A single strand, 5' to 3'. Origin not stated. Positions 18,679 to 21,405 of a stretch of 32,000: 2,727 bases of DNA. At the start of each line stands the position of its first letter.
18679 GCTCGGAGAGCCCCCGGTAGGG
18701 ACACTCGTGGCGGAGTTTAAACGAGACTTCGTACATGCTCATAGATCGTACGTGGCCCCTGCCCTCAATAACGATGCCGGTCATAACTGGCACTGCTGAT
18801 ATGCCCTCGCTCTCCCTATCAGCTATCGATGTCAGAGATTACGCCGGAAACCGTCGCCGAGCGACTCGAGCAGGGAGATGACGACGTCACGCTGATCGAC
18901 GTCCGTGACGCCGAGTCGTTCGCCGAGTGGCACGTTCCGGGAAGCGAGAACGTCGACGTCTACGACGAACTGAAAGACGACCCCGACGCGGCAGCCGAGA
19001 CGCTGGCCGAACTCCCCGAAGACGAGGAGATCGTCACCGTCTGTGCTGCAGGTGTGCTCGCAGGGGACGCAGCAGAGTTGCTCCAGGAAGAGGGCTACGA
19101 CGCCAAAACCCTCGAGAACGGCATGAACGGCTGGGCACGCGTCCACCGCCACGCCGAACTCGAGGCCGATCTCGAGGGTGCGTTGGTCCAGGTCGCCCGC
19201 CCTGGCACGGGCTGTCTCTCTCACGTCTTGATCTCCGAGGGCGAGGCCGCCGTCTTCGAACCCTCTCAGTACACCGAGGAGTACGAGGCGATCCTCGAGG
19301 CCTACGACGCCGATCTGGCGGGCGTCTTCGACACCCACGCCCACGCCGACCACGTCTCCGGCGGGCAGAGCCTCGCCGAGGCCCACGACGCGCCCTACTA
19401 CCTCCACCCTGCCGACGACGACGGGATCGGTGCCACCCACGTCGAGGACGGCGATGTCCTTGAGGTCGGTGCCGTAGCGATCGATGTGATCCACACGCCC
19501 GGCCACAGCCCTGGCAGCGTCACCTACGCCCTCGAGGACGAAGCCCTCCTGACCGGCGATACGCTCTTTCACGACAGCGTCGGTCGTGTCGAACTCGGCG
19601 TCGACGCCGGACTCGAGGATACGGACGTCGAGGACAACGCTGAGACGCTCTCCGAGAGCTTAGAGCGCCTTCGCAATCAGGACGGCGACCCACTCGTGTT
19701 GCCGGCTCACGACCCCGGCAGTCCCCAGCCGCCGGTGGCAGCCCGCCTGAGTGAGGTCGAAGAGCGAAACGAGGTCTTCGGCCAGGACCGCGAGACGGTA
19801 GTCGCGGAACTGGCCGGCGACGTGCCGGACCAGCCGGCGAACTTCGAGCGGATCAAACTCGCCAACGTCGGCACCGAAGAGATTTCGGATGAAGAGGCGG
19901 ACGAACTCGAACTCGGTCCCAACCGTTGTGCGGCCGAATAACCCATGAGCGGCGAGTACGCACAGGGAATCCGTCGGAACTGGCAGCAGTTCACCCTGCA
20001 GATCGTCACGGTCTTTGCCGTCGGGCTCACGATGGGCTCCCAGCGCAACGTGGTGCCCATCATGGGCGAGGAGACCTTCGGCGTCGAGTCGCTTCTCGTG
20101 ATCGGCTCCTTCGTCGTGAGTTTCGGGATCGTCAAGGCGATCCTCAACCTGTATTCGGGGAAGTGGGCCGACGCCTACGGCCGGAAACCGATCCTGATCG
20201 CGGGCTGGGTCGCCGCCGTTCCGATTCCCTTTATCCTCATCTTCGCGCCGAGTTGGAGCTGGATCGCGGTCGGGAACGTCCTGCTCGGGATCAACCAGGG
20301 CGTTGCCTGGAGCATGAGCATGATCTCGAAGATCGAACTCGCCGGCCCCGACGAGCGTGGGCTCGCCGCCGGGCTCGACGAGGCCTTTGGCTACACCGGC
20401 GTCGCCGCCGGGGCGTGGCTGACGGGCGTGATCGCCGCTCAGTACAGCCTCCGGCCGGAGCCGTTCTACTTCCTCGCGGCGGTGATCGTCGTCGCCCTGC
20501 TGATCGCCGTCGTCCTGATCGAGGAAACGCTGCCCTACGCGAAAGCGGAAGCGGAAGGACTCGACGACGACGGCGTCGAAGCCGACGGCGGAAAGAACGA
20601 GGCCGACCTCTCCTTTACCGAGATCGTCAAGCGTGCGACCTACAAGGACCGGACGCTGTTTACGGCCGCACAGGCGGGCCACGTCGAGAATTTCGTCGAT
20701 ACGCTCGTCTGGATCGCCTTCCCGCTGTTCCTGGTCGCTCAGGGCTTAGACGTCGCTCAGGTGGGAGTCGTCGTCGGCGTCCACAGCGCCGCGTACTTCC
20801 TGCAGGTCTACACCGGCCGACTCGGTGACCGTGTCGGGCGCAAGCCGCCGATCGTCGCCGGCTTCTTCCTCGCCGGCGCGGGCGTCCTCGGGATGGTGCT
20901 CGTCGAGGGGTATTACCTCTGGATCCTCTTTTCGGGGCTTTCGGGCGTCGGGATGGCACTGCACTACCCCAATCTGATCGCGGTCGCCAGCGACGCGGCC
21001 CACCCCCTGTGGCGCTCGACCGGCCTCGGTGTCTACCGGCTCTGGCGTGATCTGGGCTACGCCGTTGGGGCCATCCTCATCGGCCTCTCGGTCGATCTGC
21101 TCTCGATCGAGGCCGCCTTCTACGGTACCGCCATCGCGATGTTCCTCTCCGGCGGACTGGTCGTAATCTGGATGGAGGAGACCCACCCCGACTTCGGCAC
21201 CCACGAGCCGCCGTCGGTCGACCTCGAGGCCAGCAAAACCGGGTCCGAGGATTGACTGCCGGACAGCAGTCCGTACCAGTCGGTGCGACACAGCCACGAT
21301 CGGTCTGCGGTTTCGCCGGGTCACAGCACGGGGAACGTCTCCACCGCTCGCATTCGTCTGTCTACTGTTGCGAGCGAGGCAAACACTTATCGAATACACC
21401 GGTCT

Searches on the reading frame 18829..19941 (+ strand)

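Call 28: search_protein_families(library=pfam, proteins=[window:18829-19941:+], max_evalue=0.001)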
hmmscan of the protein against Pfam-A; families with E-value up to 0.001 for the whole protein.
window:18829-19941:+ (370 aa): 2 families
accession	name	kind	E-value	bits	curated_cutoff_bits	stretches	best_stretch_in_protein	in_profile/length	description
PF00581.25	Rhodanese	-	2.2e-16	60.6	22.2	1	5-103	1-100/102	Rhodanese-like domain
PF00753.33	Lactamase_B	-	5e-13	49.9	22.7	1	129-294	6-196/196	Metallo-beta-lactamase superfamily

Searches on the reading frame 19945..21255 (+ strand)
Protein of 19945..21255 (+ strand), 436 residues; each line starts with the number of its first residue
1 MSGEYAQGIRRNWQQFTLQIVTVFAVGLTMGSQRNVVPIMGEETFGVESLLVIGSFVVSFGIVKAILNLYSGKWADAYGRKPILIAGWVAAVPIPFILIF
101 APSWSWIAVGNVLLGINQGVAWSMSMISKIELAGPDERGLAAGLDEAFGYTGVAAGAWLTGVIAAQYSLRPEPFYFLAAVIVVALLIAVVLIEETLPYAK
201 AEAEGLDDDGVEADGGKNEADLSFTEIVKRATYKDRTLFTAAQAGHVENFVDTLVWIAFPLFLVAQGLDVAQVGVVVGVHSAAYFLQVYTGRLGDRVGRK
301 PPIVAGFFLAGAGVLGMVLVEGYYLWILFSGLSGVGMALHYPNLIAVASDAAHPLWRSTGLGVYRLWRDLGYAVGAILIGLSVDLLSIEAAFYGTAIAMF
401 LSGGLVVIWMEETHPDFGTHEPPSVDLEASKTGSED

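Call 28: search_protein_families(library=pfam, proteins=[window:19945-21255:+], max_evalue=0.001)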
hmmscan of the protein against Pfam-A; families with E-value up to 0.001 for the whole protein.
window:19945-21255:+ (436 aa): 2 families
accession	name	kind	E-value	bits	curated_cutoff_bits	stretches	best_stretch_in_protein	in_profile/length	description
PF07690.21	MFS_1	-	4.8e-45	154.4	33.4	2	24-205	3-185/347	Major Facilitator Superfamily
PF00083.30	Sugar_tr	-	1.1e-18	67.9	22.3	2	49-236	44-236/452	Sugar (and other) transporter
